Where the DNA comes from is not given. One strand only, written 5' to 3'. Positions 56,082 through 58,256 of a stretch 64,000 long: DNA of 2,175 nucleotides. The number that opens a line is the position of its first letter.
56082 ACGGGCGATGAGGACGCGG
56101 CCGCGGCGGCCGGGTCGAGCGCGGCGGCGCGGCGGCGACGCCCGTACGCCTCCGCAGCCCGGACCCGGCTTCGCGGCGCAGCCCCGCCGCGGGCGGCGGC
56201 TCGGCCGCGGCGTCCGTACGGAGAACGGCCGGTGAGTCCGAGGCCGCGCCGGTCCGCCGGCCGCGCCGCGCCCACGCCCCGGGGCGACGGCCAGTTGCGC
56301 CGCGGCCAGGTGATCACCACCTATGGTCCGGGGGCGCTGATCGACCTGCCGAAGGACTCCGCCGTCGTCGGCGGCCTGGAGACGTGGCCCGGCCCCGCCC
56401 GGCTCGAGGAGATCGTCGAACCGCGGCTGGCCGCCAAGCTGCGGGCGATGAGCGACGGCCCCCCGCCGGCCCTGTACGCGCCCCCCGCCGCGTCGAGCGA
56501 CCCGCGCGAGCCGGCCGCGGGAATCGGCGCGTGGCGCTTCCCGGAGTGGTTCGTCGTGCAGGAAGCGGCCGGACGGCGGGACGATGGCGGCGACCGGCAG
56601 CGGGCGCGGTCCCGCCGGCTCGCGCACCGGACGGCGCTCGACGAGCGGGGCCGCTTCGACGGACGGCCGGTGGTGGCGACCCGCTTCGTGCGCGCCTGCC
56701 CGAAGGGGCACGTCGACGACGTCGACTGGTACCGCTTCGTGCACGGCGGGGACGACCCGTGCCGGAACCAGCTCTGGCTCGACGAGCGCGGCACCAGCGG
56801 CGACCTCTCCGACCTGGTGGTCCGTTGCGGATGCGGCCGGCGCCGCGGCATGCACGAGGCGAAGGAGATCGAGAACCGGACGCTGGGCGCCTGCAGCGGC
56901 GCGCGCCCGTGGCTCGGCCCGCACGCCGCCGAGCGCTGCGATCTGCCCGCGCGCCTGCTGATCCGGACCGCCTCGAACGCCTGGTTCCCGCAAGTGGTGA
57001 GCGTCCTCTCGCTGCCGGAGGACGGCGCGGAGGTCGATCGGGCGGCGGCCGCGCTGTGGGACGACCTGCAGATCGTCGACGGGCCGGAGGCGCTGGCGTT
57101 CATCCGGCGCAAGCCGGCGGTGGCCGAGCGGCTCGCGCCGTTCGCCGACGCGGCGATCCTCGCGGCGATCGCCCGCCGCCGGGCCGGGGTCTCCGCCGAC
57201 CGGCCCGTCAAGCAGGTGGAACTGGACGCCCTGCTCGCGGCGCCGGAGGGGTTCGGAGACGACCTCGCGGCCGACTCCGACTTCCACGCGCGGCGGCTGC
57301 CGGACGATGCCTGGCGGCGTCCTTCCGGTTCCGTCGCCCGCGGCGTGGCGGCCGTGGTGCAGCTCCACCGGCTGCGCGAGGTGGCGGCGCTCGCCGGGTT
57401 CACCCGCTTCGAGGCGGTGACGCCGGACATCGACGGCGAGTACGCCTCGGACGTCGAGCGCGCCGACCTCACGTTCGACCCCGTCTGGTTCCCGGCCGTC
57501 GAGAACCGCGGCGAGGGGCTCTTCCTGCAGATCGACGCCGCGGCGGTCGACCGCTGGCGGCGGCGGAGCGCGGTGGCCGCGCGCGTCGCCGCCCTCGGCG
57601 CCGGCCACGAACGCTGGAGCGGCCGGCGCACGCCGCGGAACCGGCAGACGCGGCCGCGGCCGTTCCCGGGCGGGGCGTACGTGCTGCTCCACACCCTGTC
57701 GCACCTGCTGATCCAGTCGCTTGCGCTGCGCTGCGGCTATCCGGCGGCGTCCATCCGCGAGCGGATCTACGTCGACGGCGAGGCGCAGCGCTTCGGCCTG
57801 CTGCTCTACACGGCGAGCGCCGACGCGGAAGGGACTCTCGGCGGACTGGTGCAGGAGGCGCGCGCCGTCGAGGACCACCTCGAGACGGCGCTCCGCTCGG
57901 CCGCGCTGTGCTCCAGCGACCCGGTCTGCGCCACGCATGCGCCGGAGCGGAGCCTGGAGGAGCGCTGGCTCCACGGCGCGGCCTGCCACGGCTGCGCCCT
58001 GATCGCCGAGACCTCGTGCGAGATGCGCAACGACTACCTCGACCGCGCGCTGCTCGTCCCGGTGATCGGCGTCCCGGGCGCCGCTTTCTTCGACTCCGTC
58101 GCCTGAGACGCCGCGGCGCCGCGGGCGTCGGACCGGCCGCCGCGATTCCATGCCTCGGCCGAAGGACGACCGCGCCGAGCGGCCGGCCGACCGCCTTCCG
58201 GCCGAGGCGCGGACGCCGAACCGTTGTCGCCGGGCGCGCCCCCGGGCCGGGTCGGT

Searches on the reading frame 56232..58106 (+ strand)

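Call 51: search_protein_families(library=padloc, proteins=[window:56232-58106:+], max_evalue=0.00001)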
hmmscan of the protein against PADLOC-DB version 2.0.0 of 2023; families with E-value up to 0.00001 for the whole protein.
window:56232-58106:+ (624 aa): 4 families
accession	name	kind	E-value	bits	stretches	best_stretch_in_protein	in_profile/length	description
PDLC02583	DrmB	-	2.8e-80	269.1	2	373-609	374-602/606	DrmB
PDLC02584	DrmB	-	1.2e-59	200.3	1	180-620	7-442/445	DrmB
PDLC02579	DrmB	-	1e-51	173.8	1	373-620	71-313/314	DrmB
PDLC02582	DrmB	-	9.9e-08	29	1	482-610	522-634/649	DrmB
